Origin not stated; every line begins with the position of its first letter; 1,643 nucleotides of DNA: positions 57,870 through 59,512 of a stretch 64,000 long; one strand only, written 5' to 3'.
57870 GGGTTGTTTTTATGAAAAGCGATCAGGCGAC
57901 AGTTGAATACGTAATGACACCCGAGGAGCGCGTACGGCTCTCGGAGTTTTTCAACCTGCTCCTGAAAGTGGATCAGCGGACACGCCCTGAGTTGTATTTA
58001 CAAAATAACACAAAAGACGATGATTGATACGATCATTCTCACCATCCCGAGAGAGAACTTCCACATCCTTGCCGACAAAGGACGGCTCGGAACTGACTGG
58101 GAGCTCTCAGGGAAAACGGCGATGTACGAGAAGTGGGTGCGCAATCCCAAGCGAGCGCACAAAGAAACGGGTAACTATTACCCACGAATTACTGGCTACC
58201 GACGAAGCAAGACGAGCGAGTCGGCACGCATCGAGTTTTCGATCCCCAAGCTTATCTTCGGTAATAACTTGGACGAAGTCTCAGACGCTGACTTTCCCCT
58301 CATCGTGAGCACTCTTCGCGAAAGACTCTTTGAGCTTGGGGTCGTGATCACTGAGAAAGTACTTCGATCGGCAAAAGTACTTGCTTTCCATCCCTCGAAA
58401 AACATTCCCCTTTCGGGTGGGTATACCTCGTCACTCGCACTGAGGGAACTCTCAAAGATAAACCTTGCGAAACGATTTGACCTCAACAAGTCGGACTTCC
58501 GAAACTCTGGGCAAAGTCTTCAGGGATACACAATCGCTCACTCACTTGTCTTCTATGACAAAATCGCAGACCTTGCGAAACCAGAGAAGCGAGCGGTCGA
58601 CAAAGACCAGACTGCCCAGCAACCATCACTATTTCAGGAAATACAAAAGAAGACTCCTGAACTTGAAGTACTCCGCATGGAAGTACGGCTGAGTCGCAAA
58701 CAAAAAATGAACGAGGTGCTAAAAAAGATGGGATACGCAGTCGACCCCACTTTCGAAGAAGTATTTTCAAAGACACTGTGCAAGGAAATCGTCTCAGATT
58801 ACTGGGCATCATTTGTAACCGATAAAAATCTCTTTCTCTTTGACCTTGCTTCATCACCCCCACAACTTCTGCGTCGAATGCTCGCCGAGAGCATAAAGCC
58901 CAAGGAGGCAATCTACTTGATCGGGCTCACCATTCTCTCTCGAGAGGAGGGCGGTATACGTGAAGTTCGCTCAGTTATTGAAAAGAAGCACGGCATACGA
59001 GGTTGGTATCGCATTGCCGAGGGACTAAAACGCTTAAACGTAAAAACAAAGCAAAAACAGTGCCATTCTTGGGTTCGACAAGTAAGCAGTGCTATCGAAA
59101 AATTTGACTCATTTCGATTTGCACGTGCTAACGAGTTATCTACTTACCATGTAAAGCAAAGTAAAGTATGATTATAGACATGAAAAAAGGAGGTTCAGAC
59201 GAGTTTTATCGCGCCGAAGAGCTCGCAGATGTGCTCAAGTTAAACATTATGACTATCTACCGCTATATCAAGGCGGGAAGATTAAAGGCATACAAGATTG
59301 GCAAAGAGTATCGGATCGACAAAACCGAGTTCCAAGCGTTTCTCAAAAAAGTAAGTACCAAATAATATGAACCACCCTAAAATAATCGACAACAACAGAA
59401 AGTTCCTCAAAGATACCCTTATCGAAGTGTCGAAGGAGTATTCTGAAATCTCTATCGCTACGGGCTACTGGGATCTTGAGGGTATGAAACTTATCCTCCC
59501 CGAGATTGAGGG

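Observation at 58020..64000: PLD-nuclease::SNF2-helicase fusion followed by PglX/MmeI-like N6-adenine methyltransferase: partial DISARM class-1-like or BREX-related defence operon with unusual domain fusion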

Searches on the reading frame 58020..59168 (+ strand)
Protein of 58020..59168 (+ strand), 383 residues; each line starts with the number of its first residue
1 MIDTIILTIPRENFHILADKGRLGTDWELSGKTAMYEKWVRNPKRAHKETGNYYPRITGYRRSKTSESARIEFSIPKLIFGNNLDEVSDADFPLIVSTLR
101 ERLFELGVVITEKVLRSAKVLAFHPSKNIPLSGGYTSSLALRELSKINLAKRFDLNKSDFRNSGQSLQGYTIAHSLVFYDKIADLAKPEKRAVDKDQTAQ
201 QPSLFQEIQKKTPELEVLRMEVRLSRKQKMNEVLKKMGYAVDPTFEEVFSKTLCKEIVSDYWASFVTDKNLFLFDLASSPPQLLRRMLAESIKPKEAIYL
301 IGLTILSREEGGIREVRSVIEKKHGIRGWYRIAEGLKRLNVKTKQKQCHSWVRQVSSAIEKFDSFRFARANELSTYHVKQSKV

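Call 5: search_protein_families(library=pfam, proteins=[window:58020-59168:+], max_evalue=0.01)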
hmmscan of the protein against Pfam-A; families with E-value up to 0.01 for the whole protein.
window:58020-59168:+ (383 aa): 0 families

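Call 6: search_protein_families(library=padloc, proteins=[window:58020-59168:+], max_evalue=0.01)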
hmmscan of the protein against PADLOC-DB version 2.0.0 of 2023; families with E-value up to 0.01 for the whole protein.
window:58020-59168:+ (383 aa): 0 families

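Call 14: search_protein_families(library=ncbifam, proteins=[window:58020-59168:+], max_evalue=0.01)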
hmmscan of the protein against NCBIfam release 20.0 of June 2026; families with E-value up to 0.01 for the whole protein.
window:58020-59168:+ (383 aa): 0 families

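Call 26: list_cluster_members(proteins=[P0001, window:58020-59168:+, window:56244-57803:+])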
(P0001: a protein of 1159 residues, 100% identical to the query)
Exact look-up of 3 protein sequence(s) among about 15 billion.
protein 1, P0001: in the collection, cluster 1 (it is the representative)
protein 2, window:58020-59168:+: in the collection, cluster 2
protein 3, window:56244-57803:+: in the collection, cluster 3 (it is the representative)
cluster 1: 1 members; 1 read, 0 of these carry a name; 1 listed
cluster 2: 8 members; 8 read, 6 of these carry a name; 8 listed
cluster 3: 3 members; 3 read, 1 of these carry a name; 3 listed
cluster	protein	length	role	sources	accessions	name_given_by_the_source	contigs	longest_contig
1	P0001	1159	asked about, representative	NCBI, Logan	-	-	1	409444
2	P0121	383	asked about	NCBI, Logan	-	-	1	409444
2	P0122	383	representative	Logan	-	-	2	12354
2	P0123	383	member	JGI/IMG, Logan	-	hypothetical protein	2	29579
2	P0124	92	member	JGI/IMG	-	hypothetical protein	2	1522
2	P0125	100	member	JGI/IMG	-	hypothetical protein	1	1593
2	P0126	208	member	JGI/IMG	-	hypothetical protein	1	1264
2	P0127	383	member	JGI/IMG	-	hypothetical protein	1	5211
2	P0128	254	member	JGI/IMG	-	ribosomal protein L35AE/L33A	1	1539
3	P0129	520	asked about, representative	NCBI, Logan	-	-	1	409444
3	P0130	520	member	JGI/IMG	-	hypothetical protein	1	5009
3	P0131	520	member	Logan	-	-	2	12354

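Call 68: search_protein_families(library=phrogs, proteins=[window:58020-59168:+], max_evalue=0.001)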
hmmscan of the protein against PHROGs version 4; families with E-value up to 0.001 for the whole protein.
window:58020-59168:+ (383 aa): 0 families

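Call 80: search_solved_structures(query=window:58020-59168:+, max_evalue=1)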
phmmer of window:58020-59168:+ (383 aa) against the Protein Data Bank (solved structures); distinct sequences matched with E-value up to 1: 0.

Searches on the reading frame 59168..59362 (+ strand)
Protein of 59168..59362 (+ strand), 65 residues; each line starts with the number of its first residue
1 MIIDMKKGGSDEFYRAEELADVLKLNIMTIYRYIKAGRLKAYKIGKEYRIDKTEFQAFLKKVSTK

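Call 5: search_protein_families(library=pfam, proteins=[window:59168-59362:+], max_evalue=0.01)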
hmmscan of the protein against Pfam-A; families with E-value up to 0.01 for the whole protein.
window:59168-59362:+ (65 aa): 1 family
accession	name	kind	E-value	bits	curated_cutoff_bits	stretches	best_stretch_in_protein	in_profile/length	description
PF12728.13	HTH_17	-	1.1e-13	51.7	27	1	13-61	1-49/51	Helix-turn-helix domain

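Call 6: search_protein_families(library=padloc, proteins=[window:59168-59362:+], max_evalue=0.01)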
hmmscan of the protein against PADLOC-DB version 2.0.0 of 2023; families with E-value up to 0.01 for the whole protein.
window:59168-59362:+ (65 aa): 2 families
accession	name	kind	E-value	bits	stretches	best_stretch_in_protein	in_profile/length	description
PDLC04133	mad1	-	6.8e-10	37.1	1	11-61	3-53/60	mads_1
PDLC03348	MTase_II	-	0.0067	13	1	11-60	8-58/727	Type II methyltransferase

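Call 14: search_protein_families(library=ncbifam, proteins=[window:59168-59362:+], max_evalue=0.01)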
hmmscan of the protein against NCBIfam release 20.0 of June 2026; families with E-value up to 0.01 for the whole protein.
window:59168-59362:+ (65 aa): 3 families
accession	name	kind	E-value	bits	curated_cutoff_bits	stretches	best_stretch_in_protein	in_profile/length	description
TIGR01764.1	excise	domain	2.1e-13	50.4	28.8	1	14-61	2-49/49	excisionase family DNA-binding protein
NF047737.1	antiphage_MADS1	equivalog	2.5e-06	27.6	80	1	13-56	3-46/49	methylation-associated defense system helix-turn-helix domain-containing protein MAD1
NF040990.2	MamR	equivalog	2.3e-05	24.6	100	1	11-55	41-85/91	magnetosome protein MamR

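Call 68: search_protein_families(library=phrogs, proteins=[window:59168-59362:+], max_evalue=0.001)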
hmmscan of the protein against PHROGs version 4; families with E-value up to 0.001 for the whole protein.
window:59168-59362:+ (65 aa): 6 families
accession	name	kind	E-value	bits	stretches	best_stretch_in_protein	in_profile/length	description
phrog_66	-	integration and excision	1.7e-09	38.8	1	5-61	85-142/412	excisionase and transcriptional regulator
phrog_6401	-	DNA, RNA and nucleotide metabolism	3.6e-07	31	1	12-61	8-58/64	DNA binding protein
phrog_2907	-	integration and excision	4.7e-07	31.2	1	15-63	8-61/117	excisionase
phrog_10045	-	DNA, RNA and nucleotide metabolism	7.5e-06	26.7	1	13-62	20-70/74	HTH DNA binding protein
phrog_1877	-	DNA, RNA and nucleotide metabolism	1.4e-05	26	1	2-64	49-111/129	DNA binding protein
phrog_1840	-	integration and excision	3.7e-05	25.1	1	14-63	7-57/90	excisionase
